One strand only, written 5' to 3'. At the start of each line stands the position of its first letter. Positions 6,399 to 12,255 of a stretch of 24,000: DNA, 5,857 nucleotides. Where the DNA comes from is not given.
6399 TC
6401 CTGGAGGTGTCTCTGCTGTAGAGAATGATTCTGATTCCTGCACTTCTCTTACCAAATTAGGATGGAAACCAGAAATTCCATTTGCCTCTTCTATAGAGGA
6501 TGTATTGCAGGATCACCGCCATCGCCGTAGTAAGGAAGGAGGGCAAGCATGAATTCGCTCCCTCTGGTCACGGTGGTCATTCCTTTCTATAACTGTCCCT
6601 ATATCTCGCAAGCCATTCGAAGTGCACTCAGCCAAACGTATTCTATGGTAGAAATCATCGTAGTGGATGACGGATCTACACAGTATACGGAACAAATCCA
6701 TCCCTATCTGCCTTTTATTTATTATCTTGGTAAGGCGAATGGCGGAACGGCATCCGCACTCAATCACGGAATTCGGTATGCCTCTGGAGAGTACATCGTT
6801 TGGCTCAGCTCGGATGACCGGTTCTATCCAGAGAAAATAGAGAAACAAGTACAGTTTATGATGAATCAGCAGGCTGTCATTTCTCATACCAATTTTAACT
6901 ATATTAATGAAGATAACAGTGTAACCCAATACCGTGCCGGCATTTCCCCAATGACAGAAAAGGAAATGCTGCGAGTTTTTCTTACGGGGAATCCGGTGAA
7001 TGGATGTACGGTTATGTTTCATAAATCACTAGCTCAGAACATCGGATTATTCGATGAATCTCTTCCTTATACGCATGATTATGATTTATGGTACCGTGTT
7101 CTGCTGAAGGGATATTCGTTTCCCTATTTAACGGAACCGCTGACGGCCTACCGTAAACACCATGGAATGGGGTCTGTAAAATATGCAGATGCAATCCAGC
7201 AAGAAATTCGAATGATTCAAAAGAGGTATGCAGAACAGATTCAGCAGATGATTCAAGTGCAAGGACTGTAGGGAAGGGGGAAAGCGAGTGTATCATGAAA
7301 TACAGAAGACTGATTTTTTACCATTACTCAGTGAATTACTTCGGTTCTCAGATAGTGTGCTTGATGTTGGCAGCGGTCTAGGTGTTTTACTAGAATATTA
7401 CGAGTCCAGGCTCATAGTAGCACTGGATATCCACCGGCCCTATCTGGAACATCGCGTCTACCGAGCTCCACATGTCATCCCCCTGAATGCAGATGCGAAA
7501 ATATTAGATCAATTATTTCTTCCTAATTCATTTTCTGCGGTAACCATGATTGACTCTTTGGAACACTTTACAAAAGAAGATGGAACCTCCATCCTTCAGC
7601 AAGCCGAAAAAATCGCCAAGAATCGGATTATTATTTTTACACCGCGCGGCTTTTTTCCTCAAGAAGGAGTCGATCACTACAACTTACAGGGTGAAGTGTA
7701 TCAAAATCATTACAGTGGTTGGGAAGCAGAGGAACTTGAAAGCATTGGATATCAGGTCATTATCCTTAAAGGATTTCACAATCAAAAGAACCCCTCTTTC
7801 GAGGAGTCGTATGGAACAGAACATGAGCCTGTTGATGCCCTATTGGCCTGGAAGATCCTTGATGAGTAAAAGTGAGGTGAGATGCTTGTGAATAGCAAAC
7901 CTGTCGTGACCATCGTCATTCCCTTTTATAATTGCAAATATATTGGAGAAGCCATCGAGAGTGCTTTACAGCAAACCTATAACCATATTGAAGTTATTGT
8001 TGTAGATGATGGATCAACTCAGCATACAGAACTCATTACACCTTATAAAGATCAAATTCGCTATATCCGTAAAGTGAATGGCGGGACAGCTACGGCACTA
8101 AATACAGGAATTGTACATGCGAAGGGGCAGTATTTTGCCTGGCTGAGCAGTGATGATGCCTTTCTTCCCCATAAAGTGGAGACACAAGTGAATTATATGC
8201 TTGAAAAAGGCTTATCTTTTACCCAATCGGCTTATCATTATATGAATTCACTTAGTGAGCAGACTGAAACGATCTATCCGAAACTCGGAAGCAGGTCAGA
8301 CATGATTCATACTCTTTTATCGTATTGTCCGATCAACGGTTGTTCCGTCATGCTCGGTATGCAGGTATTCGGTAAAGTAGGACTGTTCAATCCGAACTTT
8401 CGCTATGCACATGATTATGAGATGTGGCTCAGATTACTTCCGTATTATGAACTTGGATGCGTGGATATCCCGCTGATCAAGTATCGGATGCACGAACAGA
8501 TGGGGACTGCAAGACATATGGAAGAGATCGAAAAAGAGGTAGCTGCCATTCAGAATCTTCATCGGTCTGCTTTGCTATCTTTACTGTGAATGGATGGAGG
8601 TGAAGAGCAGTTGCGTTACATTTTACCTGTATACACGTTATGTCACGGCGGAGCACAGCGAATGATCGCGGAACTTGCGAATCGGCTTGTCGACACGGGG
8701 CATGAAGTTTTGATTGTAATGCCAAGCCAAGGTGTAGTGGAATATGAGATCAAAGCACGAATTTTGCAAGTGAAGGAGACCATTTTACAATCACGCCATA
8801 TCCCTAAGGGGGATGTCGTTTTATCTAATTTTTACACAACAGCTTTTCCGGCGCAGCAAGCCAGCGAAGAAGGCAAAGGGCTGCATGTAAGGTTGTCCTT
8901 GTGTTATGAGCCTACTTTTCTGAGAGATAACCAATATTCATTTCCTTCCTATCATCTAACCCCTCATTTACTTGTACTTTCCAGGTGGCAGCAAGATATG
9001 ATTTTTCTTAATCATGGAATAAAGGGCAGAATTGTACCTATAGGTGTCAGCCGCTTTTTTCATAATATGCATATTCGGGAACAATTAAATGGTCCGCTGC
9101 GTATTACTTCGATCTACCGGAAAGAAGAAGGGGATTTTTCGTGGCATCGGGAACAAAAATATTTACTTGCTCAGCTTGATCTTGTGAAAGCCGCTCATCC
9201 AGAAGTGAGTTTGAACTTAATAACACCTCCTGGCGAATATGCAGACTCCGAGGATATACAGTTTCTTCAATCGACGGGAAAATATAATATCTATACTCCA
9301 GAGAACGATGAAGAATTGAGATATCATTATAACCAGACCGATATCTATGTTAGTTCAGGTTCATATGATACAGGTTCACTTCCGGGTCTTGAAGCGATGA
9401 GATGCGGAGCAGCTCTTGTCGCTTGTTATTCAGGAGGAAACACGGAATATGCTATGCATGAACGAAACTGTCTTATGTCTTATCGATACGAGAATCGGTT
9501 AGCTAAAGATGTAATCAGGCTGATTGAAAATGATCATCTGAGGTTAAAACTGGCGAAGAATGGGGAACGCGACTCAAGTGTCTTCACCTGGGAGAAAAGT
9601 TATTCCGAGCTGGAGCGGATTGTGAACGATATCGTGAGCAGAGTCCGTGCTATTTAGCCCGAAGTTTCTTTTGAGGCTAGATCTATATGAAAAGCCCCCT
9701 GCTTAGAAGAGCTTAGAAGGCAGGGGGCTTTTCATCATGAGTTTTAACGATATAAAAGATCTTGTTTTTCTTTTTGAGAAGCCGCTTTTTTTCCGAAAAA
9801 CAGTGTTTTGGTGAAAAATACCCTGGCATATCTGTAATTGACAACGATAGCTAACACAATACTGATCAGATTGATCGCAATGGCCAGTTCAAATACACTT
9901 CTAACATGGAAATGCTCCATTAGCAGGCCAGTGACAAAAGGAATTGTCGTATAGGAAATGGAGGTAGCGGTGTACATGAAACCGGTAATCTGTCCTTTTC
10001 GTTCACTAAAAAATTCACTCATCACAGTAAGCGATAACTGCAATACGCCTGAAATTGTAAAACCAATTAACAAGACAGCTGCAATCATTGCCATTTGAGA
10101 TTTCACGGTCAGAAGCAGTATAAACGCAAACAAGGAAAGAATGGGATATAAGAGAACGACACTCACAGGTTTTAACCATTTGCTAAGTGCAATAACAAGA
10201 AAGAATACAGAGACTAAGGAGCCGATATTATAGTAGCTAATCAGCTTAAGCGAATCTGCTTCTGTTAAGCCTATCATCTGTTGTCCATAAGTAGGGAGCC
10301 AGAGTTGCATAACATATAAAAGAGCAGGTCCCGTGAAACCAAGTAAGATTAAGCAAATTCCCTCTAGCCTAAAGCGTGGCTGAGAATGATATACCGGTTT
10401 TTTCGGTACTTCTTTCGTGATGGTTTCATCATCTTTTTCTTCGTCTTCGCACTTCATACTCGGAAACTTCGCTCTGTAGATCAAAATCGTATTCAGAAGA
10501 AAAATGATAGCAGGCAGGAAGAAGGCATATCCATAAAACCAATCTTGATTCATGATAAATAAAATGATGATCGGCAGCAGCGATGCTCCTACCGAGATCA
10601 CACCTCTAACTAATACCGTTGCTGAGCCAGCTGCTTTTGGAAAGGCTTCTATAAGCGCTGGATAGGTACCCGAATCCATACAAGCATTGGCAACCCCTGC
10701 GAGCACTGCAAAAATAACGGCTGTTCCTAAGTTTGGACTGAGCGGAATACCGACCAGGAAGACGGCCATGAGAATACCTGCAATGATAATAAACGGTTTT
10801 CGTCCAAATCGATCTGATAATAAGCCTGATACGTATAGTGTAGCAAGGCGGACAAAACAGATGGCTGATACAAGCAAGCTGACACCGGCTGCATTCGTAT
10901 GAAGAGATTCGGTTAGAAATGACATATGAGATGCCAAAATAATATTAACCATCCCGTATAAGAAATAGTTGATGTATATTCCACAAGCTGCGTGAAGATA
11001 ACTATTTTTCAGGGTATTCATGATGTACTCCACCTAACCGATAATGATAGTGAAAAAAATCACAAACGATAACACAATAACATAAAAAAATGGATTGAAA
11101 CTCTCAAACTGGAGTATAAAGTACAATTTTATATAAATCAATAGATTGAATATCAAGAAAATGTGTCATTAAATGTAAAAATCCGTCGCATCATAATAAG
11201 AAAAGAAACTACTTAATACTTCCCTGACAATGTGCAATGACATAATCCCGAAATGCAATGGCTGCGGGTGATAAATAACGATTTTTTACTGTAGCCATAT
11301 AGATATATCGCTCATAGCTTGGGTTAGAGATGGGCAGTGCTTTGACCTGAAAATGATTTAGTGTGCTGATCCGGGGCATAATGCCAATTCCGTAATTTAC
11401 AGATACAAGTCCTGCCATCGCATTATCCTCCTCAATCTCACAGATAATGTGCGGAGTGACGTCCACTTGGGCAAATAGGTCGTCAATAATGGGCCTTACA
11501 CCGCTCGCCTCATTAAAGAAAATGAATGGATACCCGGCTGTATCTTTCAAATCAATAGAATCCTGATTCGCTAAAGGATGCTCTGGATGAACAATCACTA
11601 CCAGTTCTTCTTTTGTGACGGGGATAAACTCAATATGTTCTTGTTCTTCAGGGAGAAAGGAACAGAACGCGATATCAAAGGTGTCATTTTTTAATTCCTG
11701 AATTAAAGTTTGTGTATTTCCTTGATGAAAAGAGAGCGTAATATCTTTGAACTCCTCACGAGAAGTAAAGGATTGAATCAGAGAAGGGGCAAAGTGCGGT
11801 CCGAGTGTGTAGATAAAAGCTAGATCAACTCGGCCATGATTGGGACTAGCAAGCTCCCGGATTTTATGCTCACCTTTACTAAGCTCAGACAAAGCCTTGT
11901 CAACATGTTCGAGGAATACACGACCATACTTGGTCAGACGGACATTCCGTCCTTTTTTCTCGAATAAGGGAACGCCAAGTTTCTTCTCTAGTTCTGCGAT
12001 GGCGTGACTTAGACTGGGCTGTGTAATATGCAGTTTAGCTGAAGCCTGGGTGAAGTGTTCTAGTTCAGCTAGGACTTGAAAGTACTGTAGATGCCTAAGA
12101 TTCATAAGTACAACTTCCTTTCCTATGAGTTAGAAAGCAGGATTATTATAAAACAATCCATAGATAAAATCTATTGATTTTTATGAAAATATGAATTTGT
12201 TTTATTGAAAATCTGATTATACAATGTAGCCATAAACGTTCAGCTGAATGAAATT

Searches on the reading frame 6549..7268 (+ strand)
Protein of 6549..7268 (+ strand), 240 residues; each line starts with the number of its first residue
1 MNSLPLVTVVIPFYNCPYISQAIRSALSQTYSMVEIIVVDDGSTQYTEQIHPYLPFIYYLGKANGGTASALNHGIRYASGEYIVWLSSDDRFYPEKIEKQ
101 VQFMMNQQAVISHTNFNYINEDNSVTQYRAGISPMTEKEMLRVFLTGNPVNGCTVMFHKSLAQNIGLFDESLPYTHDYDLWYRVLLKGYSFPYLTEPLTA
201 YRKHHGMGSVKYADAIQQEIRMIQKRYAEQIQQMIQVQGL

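Call 42: search_protein_families(library=pfam, proteins=[window:6549-7268:+], max_evalue=0.00001)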
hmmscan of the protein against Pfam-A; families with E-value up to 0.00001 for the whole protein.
window:6549-7268:+ (240 aa): 3 families
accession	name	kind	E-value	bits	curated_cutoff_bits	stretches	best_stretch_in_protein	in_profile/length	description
PF00535.33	Glycos_transf_2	-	9.3e-32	110.7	23.3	1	8-160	1-162/168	Glycosyl transferase family 2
PF10111.15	Glyco_tranf_2_2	-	7.6e-14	52.3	27.3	1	8-198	1-213/276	Glycosyltransferase like family 2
PF13641.12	Glyco_tranf_2_3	-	9.7e-11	42.5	27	1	7-199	3-209/230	Glycosyltransferase like family 2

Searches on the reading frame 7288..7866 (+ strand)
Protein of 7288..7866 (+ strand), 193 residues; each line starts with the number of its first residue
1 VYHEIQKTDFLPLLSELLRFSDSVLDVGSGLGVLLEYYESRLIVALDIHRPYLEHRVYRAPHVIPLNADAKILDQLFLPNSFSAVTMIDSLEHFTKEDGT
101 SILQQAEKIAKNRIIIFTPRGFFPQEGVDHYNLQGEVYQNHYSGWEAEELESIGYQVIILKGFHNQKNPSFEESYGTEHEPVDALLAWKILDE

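Call 42: search_protein_families(library=pfam, proteins=[window:7288-7866:+], max_evalue=0.00001)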
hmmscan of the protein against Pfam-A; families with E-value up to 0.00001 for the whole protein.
window:7288-7866:+ (193 aa): 1 family
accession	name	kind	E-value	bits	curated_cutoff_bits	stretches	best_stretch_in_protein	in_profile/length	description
PF13649.12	Methyltransf_25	-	3.1e-07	31.4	27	1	24-111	1-94/97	Methyltransferase domain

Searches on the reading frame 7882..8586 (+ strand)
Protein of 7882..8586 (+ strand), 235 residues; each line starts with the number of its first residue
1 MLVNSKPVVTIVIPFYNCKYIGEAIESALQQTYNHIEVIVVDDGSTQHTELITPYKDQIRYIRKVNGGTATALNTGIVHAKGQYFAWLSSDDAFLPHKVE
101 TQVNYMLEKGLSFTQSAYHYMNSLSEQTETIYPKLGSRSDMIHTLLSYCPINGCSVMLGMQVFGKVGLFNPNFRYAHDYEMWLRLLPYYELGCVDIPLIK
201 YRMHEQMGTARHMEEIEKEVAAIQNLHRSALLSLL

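Call 42: search_protein_families(library=pfam, proteins=[window:7882-8586:+], max_evalue=0.00001)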
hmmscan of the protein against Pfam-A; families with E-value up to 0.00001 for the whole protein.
window:7882-8586:+ (235 aa): 3 families
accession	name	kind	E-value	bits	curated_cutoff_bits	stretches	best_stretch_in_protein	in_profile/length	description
PF00535.33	Glycos_transf_2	-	3.6e-29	102.3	23.3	1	10-120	1-119/168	Glycosyl transferase family 2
PF10111.15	Glyco_tranf_2_2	-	1.4e-10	41.6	27.3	1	10-205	1-219/276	Glycosyltransferase like family 2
PF13641.12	Glyco_tranf_2_3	-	5.3e-08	33.6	27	1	8-185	2-194/230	Glycosyltransferase like family 2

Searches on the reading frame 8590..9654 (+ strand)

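Call 42: search_protein_families(library=pfam, proteins=[window:8590-9654:+], max_evalue=0.00001)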
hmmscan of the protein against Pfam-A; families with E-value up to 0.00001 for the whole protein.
window:8590-9654:+ (355 aa): 2 families
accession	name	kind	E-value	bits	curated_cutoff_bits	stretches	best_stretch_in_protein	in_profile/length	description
PF00534.26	Glycos_transf_1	-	3.5e-11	43.4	26.4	1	183-327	24-171/172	Glycosyl transferases group 1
PF13692.12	Glyco_trans_1_4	-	5.7e-09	36.8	27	1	186-314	14-142/142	Glycosyl transferases group 1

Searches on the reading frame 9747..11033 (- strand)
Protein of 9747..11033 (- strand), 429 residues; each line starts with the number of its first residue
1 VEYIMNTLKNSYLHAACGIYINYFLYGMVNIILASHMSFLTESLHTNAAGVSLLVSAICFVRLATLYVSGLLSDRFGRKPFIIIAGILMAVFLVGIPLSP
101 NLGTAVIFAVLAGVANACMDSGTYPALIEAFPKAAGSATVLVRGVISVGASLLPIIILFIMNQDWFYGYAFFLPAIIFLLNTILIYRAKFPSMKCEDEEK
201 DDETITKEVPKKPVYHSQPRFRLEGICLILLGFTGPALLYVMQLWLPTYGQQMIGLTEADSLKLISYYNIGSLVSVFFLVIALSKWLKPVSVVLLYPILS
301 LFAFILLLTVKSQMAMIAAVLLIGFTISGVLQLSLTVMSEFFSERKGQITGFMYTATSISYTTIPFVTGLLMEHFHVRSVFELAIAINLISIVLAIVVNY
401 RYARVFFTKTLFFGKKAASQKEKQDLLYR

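Call 3: search_protein_families(library=pfam, proteins=[window:9747-11033:-])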
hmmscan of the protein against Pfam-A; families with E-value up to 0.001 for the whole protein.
window:9747-11033:- (429 aa): 4 families
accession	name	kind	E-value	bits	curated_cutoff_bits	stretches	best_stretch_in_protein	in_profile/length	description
PF07690.21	MFS_1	-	4.4e-49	167.7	33.4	2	20-360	2-342/347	Major Facilitator Superfamily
PF03209.21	PUCC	-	6.4e-07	29.2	21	1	175-356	165-344/401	PUCC protein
PF00083.30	Sugar_tr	-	9.4e-07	28.5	22.3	1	30-184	24-187/452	Sugar (and other) transporter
PF13347.12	MFS_2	-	0.00016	20.8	27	1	19-338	18-338/427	MFS/sugar transport protein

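Call 4: search_protein_families(library=ncbifam, proteins=[window:9747-11033:-])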
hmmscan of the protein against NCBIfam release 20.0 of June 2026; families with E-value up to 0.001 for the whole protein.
window:9747-11033:- (429 aa): 21 families
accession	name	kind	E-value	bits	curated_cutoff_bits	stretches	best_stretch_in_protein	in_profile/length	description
NF049980.1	SfMCT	equivalog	5.6e-15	54.9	320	1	40-375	28-365/378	L-lactate MFS transporter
NF002982.0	PRK03699.1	equivalog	7.3e-15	54.9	221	1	20-399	14-381/395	MFS transporter TsgA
TIGR00890.1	2A0111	subfamily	3.6e-12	45.9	374.85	1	38-394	27-377/377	oxalate/formate antiport family MFS transporter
TIGR00883.1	2A0106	subfamily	8.2e-12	44.9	443.45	2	10-135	220-351/400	metabolite/H+ symporter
TIGR00881.1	2A0104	subfamily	9e-12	44.7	407.75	1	67-380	48-378/379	phosphoglycerate transporter protein PgtP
TIGR00895.1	2A0115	subfamily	2.4e-09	36.6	418.55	2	211-344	240-369/398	aromatic acid/H+ symport family MFS transporter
NF008586.0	PRK11551.1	equivalog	5e-09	35.6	410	1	42-343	43-338/406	3-(3-hydroxy-phenyl)propionate transporter MhpT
NF053517.1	HbztTptrPcaK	equivalog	1.2e-07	31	770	1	220-356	249-383/437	4-hydroxybenzoate transporter PcaK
TIGR00898.1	2A0119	subfamily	3.3e-07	29.5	550.75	1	53-180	130-257/506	cation transport protein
TIGR00880.1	2_A_01_02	superfamily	3.6e-07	30.4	131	1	54-187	3-136/141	multidrug resistance protein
TIGR00893.1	2A0114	subfamily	1.8e-06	27.1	395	1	38-394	18-394/399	D-galactonate transporter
TIGR00891.1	2A0112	subfamily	2e-06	27.1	552.9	1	20-376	18-392/405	sialate:H+ symport family MFS transporter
NF047787.1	PhglyTportPgtP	equivalog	3.4e-06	26.1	750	1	3-196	18-215/451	phosphoglycerate transporter PgtP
NF033896.2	MFS_LfrA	equivalog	4.7e-06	25.5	825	1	20-184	26-190/504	efflux MFS transporter LfrA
NF052357.1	GlucTporGlcPStph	equivalog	6.4e-06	25.2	750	1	24-185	17-181/445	glucose transporter GlcP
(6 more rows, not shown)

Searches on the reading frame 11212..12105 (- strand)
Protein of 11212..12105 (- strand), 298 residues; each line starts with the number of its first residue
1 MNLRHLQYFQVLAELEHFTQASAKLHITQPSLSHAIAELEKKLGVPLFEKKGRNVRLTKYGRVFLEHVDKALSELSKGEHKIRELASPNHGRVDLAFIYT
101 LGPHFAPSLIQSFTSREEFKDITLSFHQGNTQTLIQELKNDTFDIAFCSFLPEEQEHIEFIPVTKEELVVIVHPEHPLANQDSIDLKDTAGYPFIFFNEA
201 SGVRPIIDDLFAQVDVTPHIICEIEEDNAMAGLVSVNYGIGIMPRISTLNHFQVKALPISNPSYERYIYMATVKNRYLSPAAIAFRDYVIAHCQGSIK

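Call 3: search_protein_families(library=pfam, proteins=[window:11212-12105:-])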
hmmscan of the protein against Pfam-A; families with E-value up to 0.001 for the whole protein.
window:11212-12105:- (298 aa): 2 families
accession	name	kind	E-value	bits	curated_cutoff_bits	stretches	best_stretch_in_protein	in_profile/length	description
PF03466.25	LysR_substrate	-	1.4e-44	152.4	28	1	88-293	3-208/209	LysR substrate binding domain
PF00126.33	HTH_1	-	1.8e-22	79.5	26.6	1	3-62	1-60/60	Bacterial regulatory helix-turn-helix protein, lysR family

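Call 4: search_protein_families(library=ncbifam, proteins=[window:11212-12105:-])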
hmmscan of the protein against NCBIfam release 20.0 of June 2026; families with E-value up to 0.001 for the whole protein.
window:11212-12105:- (298 aa): 53 families (the best 25 are shown)
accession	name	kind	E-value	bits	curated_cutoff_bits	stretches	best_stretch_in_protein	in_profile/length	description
NF053705.1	TransRegGltCGpos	equivalog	2.5e-66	224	350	1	1-291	1-291/300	glutamate biosynthesis transcriptional regulator GltC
NF008416.0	PRK11242.1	equivalog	2.4e-51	174.8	277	1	1-294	1-292/300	transcriptional regulator CynR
NF047520.1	trans_act_CidR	equivalog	2.8e-48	164.6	415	1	1-288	1-287/292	cidABC operon transcriptional activator CidR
NF045775.1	acetoin_reg_AlsR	exception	8.2e-48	163.4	430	1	1-247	1-246/290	acetoin biosynthesis transcriptional regulator AlsR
NF040786.1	LysR_Sec_metab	equivalog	4e-42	144.3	250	1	1-290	1-295/298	selenium metabolism-associated LysR family transcriptional regulator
TIGR03339.1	phn_lysR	subfamily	4.1e-40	137.8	341.1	1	6-285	2-275/279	aminoethylphosphonate catabolism associated LysR family transcriptional regulator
NF007439.0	PRK09986.1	equivalog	8.8e-40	136.9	290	1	2-245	8-251/296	LysR family transcriptional regulator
TIGR02424.1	TF_pcaQ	equivalog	2.3e-39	135.1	303.8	1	2-217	4-218/300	pca operon transcription factor PcaQ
NF007385.0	PRK09906.1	equivalog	9.8e-37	126.7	356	1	1-274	1-273/296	DNA-binding transcriptional regulator HcaR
NF009327.0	PRK12684.1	subfamily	1.1e-36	126.6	402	1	1-247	1-247/313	CysB family HTH-type transcriptional regulator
NF008722.0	PRK11716.1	equivalog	9e-35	120.1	246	1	1-247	1-245/293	HTH-type transcriptional activator IlvY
NF008361.0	PRK11151.1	equivalog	4.3e-32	111.6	329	1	1-270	1-270/305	DNA-binding transcriptional regulator OxyR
NF052633.1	LysR_TF_PsrA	exception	1.5e-31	109.5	540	1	2-289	6-292/297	L-proline-binding transcription factor PsrA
NF040889.1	trans_reg_YeiE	equivalog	2.5e-31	109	480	1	2-288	4-285/288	DNA-binding transcriptional regulator YeiE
NF008410.0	PRK11233.1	equivalog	2.5e-29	102.4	309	1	1-289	1-287/305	nitrogen assimilation transcriptional regulator NAC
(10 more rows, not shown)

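Call 30: search_solved_structures(query=window:11212-12105:-, max_evalue=1e-25, show_alignments=1)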
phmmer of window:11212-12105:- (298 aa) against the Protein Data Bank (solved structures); distinct sequences matched with E-value up to 1e-25: 2.
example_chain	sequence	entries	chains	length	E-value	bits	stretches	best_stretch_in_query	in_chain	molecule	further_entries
5ted_B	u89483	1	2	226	1.2e-76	261.1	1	89-292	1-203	Lmo0488 protein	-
5y2v_A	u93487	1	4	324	4.3e-28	101.7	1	3-292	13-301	Rubisco operon transcriptional regulator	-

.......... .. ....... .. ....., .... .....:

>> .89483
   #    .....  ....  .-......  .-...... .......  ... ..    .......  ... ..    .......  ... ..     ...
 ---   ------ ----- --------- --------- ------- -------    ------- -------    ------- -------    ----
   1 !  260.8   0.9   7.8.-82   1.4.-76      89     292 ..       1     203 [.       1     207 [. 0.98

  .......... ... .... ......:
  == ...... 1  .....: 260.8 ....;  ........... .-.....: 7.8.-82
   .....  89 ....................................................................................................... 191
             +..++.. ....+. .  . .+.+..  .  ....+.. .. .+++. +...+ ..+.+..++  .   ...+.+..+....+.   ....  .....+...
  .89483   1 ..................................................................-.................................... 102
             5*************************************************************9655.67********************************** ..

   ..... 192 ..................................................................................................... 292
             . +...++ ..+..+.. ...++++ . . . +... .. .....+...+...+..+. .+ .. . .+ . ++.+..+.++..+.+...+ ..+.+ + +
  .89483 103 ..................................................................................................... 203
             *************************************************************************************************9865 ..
